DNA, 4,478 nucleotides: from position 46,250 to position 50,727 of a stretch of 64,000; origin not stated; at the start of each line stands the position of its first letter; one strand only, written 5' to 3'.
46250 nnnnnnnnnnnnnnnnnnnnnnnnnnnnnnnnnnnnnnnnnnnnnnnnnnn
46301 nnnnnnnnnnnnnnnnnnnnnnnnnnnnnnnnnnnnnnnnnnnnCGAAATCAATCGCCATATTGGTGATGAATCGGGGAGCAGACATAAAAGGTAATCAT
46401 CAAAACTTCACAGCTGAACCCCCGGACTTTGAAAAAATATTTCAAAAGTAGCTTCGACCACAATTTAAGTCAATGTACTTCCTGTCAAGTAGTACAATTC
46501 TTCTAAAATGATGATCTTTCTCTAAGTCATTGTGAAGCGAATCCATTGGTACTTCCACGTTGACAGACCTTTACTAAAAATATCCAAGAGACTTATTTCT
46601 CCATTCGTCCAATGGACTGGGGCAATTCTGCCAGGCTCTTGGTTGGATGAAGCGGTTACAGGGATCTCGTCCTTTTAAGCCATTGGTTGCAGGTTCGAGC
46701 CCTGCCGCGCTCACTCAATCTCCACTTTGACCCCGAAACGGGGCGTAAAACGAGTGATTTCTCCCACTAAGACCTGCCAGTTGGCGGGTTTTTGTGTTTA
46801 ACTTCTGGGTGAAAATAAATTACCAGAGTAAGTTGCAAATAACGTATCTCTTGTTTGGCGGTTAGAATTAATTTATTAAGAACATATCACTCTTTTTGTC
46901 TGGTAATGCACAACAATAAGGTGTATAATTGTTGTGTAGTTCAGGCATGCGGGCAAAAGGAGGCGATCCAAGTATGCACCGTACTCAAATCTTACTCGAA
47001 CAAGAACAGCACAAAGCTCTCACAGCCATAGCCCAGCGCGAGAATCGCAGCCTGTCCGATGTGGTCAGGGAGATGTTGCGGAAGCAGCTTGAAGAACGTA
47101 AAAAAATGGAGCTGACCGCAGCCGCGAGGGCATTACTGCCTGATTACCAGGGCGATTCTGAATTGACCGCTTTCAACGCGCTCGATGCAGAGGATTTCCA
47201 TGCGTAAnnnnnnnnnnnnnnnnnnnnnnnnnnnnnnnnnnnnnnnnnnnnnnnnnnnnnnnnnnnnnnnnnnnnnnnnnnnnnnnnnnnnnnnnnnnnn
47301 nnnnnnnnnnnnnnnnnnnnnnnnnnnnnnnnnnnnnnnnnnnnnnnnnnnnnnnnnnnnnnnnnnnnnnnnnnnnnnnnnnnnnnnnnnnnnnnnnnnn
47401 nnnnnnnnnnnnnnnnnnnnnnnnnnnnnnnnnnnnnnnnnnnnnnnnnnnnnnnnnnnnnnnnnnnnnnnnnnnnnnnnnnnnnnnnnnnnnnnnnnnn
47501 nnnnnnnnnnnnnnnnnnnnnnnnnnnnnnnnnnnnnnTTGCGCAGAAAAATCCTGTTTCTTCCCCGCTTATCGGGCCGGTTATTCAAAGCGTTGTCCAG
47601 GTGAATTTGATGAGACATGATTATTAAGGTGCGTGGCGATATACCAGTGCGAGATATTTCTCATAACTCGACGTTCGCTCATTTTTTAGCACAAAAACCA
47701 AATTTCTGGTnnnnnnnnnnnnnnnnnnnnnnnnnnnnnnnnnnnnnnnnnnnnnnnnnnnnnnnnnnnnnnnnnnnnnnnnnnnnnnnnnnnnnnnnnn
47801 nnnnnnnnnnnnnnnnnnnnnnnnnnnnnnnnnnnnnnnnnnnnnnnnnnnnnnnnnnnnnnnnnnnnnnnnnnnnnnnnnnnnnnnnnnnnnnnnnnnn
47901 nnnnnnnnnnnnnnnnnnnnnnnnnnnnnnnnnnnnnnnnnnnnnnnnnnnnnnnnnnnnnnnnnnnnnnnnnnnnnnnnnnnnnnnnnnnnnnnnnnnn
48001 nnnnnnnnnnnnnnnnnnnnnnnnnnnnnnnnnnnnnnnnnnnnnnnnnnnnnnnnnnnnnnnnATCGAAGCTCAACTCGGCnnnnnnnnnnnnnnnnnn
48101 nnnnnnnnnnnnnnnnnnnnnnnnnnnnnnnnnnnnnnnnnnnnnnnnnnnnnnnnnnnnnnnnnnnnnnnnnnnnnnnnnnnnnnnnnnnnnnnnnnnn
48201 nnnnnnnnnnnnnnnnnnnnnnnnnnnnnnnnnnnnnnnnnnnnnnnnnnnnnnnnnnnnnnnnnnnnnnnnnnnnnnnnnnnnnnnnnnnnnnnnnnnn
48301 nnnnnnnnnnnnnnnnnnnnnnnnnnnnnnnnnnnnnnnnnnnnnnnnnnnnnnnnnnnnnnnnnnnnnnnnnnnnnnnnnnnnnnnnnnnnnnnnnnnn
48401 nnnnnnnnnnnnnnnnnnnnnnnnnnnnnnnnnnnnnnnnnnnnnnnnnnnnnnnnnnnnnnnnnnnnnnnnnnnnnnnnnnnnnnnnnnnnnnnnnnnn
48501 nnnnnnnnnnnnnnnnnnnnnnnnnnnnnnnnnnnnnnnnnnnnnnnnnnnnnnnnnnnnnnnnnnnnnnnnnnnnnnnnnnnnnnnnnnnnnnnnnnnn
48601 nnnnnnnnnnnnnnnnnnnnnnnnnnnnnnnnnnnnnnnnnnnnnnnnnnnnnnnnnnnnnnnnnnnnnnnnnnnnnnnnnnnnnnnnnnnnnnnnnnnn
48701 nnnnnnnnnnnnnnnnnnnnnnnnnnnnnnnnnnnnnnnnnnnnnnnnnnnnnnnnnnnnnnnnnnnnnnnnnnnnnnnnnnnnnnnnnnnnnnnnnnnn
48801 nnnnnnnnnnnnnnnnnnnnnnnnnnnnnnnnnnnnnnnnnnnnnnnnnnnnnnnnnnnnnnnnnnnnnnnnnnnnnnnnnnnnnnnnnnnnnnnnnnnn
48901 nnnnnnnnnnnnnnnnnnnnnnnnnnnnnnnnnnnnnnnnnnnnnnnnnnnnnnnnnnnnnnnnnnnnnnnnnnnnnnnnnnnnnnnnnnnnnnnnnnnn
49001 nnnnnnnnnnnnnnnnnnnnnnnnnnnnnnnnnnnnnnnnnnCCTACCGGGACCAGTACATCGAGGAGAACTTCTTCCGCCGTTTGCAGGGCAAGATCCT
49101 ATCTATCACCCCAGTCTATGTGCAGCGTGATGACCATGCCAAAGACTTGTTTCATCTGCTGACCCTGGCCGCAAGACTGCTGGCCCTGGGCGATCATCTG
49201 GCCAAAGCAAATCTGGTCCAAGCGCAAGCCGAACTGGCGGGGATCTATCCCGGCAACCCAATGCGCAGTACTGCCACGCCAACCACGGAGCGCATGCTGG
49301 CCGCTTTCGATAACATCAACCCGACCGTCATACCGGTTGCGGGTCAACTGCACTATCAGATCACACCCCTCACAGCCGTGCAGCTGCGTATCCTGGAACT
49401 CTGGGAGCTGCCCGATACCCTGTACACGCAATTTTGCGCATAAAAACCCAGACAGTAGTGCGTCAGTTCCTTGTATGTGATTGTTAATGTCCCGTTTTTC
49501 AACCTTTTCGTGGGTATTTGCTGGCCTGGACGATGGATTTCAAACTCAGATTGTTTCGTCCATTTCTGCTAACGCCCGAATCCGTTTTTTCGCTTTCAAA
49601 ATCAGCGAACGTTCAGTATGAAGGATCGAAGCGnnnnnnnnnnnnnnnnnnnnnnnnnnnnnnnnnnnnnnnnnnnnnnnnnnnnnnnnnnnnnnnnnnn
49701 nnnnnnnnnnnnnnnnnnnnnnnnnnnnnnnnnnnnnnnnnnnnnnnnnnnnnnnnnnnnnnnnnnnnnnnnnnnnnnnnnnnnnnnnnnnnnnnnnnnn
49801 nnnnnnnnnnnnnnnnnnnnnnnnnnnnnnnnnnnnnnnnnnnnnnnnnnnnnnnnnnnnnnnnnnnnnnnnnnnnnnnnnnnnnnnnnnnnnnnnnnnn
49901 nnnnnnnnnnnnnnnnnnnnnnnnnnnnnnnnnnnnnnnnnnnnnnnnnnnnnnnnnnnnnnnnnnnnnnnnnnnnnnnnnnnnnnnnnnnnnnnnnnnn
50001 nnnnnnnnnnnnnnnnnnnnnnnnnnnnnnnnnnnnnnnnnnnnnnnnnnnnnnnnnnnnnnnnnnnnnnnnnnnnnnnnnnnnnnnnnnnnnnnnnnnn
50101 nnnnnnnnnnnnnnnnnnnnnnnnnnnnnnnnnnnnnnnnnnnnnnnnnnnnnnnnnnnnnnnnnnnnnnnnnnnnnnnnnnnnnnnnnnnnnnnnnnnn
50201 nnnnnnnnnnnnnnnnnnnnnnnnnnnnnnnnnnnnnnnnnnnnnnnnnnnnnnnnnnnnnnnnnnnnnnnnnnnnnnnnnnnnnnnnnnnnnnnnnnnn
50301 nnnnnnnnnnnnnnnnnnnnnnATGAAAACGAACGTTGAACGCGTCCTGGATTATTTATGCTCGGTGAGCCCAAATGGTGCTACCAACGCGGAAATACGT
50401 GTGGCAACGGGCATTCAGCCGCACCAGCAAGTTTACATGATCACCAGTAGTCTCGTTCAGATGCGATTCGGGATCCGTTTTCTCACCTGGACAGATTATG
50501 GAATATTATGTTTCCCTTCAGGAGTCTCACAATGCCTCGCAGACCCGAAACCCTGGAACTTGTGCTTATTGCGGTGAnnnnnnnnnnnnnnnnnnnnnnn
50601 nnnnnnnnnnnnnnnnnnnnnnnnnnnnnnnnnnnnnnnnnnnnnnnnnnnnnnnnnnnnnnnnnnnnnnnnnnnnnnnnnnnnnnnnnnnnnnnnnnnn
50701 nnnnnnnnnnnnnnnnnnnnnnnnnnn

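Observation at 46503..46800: ~300-bp duplicated structured module around each tRNA half (46503-46800 and 52683-52990): a full attP-like site or an unannotated tRNA-tailed RNA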

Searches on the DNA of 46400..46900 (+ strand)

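Call 12: search_rna_families(source=window, start=46400, end=46900, threshold=evalue, max_evalue=10, show_alignments=3)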
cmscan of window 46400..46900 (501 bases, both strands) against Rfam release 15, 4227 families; matches with E-value up to 10: 3.
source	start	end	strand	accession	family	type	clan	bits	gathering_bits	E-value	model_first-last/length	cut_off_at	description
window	46663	46713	+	RF00005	tRNA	Gene; tRNA;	CL00001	13.7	29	7.9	1-71/71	no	tRNA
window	46800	46834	-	RF00702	mir-182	Gene; miRNA;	CL00093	13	71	10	22-56/77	no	mir-182 microRNA precursor family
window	46735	46839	+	RF00171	Tombus_5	Cis-reg;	-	12.8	43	5.7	1-166/166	no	Tombusvirus 5' UTR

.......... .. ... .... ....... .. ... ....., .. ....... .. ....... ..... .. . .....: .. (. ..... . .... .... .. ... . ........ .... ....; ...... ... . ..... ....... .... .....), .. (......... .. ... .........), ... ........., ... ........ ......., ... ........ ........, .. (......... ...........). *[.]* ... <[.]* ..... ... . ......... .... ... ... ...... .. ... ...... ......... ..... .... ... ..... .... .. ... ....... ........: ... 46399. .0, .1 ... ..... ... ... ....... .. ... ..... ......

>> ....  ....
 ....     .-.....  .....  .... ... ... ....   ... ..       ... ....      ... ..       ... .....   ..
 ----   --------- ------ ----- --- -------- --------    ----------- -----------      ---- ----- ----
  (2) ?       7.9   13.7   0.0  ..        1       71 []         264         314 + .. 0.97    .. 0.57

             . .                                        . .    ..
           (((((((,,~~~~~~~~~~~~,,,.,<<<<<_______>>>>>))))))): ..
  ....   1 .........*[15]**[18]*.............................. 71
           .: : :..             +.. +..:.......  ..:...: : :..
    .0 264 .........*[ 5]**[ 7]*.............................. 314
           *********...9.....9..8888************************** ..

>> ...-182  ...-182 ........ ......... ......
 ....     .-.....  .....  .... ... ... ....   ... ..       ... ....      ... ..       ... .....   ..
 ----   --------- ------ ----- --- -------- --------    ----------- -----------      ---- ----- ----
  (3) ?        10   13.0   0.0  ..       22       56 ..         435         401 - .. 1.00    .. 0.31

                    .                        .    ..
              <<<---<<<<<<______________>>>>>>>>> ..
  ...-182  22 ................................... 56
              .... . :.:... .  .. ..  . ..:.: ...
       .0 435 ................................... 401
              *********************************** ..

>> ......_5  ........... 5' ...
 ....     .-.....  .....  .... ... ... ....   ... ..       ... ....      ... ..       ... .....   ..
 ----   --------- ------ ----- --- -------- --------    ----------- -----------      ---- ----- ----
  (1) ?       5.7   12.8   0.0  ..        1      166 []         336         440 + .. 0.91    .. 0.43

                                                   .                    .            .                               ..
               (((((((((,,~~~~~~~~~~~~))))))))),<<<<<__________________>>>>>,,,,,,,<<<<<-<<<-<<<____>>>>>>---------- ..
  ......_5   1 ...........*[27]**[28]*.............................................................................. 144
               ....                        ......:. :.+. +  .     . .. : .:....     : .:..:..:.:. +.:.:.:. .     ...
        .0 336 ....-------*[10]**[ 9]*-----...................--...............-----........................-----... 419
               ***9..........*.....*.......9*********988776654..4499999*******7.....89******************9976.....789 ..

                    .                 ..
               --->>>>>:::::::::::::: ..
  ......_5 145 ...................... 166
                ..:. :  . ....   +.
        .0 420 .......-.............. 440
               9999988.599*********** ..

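Call 13: search_dna_similar(query=window:46490-46810:+, collection=plasmids, mode=distant, max_evalue=0.001)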
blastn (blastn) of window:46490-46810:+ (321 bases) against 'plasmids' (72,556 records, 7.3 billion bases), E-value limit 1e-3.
No match.

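Call 14: search_dna_similar(query=window:46490-46810:+, collection=phages, mode=distant, max_evalue=0.001)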
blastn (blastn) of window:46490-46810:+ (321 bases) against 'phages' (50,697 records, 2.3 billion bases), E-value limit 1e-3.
Records with a match: 9; places in all: 9; records where one place covers at least 80% of the query: 0.
Best place of each record, by identity: 90-95% 9.
By first word of the organism name: Salmonella 4; Streptococcus 4; Escherichia 1.
By host as written in the record: Klebsiella pneumoniae 2; Escherichia coli 1; Salmonella enterica subsp. enterica serovar Pullorum 1; Salmonella sp. 1; Streptococcus gordonii SK184 1; Streptococcus oralis U-o11 1; Streptococcus mitis M3-4 1; Streptococcus pneumoniae 08B09226 1.
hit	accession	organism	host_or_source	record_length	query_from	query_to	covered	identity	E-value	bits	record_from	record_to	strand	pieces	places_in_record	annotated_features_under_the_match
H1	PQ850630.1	Escherichia phage TanjaMuster_Bas81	Escherichia coli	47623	182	216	11%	91.4%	6e-4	51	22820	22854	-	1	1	tRNA-Arg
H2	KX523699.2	Salmonella phage IME207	Klebsiella pneumoniae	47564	182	216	11%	91.4%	6e-4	51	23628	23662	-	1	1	none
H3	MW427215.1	Salmonella phage vB_SpuS_NX263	Salmonella enterica subsp. enterica ...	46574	182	216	11%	91.4%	6e-4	51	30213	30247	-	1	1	none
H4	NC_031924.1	Salmonella phage IME207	Klebsiella pneumoniae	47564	182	216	11%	91.4%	6e-4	51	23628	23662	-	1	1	none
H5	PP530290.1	Salmonella phage gmqsjt-1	Salmonella sp.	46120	182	216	11%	91.4%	6e-4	51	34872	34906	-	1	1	none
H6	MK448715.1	Streptococcus phage Javan247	Streptococcus gordonii SK184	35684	183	215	10%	93.9%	2e-4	52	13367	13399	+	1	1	none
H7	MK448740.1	Streptococcus phage Javan367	Streptococcus oralis U-o11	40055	183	215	10%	93.9%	2e-4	52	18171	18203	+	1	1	none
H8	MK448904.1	Streptococcus phage Javan316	Streptococcus mitis M3-4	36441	183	215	10%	93.9%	2e-4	52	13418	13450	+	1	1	none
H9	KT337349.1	Streptococcus phage phiARI0399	Streptococcus pneumoniae 08B09226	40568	184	215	10%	93.8%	6e-4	50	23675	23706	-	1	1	tRNA-Lys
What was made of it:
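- Tried and rejected: Only generic tRNA matches (calls 13, 14).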

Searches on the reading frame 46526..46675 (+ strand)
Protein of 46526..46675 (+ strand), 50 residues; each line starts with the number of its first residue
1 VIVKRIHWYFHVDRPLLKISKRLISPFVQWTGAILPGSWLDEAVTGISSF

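Call 24: search_protein_families(library=pfam, proteins=[window:46526-46675:+], max_evalue=10)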
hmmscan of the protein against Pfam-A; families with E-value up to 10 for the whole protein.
seq(50 aa): 0 families

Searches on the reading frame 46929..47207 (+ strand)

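Call 8: search_protein_families(library=pfam, proteins=[window:46929-47207:+], max_evalue=0.01)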
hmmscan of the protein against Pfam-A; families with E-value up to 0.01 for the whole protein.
window:46929-47207:+ (92 aa): 4 families
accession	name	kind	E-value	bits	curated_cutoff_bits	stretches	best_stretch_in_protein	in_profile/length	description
PF13467.12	RHH_4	-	5.7e-07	29.9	25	1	17-70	11-63/67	Ribbon-helix-helix domain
PF01402.27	RHH_1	-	1.8e-05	24.9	20.5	1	18-56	1-39/39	Ribbon-helix-helix protein, copG family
PF19807.5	DUF6290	-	0.0011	19.5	27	1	17-79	2-62/72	Family of unknown function (DUF6290)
PF22513.2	FitA-like_RHH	-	0.009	16.4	27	1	23-52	8-37/39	Antitoxin FitA-like, ribbon-helix-helix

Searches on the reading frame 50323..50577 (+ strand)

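Call 8: search_protein_families(library=pfam, proteins=[window:50323-50577:+], max_evalue=0.01)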
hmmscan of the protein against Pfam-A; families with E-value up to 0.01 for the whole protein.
window:50323-50577:+ (84 aa): 1 family
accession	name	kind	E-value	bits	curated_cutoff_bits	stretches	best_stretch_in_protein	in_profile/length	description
PF18579.7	Raf1_HTH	-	0.003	17.6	27.3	0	18-45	29-56/61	Rubisco accumulation factor 1 helix turn helix domain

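Call 92: search_protein_families(library=phrogs, proteins=[window:50323-50577:+], max_evalue=0.01)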
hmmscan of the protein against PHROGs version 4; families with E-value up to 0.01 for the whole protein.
window:50323-50577:+ (84 aa): 0 families
